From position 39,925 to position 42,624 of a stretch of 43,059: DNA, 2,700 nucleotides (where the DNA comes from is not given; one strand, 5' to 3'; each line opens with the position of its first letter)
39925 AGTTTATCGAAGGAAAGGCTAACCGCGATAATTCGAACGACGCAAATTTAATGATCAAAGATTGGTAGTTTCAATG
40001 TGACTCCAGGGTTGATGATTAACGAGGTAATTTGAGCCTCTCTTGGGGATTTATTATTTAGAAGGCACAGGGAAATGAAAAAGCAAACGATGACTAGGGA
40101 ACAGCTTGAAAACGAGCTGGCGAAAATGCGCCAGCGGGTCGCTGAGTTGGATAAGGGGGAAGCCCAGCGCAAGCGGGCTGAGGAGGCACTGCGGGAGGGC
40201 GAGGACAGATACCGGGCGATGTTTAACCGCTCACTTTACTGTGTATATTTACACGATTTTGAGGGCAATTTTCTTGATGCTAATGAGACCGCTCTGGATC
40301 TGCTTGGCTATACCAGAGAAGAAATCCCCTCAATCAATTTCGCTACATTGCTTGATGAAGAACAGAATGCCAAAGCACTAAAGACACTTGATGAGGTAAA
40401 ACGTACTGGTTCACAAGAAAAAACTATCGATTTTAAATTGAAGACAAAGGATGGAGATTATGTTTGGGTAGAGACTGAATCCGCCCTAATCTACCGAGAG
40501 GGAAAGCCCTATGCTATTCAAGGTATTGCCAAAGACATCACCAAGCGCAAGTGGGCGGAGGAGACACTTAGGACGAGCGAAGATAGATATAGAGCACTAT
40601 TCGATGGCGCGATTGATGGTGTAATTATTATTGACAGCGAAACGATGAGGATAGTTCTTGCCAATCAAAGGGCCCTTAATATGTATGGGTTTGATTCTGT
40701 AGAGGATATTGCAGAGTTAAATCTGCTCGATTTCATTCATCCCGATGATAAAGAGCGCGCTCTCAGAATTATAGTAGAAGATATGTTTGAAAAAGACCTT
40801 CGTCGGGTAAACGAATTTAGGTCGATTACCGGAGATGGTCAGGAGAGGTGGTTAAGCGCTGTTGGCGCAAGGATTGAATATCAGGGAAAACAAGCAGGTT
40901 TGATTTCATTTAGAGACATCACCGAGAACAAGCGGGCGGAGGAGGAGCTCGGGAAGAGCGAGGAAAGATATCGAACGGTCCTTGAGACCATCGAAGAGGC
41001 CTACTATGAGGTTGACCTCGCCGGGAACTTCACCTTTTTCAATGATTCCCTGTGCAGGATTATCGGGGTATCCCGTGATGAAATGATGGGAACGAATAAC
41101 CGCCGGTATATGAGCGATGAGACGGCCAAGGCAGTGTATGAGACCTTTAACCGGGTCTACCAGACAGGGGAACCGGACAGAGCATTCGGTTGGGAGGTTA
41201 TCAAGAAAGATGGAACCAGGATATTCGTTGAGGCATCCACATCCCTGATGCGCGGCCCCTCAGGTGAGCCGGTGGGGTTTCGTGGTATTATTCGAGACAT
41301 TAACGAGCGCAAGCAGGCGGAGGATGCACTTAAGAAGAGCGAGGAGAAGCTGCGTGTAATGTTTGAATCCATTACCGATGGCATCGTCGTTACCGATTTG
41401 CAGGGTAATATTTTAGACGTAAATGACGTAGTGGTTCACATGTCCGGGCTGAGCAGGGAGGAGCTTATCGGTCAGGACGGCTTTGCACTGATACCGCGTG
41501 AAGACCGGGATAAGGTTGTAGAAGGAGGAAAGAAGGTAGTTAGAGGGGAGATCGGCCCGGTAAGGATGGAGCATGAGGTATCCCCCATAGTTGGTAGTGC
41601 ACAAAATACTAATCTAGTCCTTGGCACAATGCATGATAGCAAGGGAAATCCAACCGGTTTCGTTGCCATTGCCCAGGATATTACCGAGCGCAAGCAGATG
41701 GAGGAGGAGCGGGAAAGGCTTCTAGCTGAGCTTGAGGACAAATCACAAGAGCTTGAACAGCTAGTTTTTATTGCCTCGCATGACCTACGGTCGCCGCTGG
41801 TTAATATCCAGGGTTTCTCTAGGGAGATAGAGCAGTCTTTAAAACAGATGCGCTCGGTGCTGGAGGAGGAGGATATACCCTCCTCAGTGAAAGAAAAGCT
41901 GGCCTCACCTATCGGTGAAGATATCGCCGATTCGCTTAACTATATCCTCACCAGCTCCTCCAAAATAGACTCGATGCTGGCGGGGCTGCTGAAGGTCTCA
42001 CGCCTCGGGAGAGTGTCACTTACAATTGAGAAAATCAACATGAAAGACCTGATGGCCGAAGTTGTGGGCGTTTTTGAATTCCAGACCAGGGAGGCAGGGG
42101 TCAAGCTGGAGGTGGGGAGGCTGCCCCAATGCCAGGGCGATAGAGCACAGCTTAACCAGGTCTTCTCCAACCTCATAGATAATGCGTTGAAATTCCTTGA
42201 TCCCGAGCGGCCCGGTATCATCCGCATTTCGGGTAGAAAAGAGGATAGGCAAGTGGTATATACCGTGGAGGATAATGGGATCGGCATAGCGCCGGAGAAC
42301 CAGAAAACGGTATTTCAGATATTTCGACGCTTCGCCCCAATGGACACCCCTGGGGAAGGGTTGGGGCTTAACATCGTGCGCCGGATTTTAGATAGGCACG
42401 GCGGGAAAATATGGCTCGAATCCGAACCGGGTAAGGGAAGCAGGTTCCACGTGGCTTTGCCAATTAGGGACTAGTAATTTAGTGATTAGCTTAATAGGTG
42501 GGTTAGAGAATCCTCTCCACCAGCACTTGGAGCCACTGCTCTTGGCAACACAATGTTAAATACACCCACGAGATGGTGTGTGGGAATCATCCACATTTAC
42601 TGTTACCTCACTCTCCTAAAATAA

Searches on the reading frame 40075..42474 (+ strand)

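Call 64: search_protein_families(library=pfam, proteins=[window:40075-42474:+], max_evalue=0.00001)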
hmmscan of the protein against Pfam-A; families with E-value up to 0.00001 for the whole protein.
window:40075-42474:+ (799 aa): 7 families
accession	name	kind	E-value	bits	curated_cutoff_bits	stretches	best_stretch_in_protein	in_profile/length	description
PF00989.32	PAS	-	1.9e-55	186.2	22.6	4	297-409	1-113/113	PAS fold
PF13426.13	PAS_9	-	5.4e-50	168.4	27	4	57-157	4-103/103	PAS domain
PF08447.18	PAS_3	-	2e-37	127.8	25.6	3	67-152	2-89/89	PAS fold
PF08448.16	PAS_4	-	3.7e-36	124.1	23.1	2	430-541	1-110/110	PAS fold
PF13188.13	PAS_8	-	1.3e-32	111.1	21.8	2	171-226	2-55/65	PAS domain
PF02518.31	HATPase_c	-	4.6e-28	98.3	26.4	1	688-798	1-110/111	Histidine kinase-, DNA gyrase B-, and HSP90-like ATPase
PF12860.13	PAS_7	-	8.8e-09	36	27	0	430-544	1-115/115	PAS fold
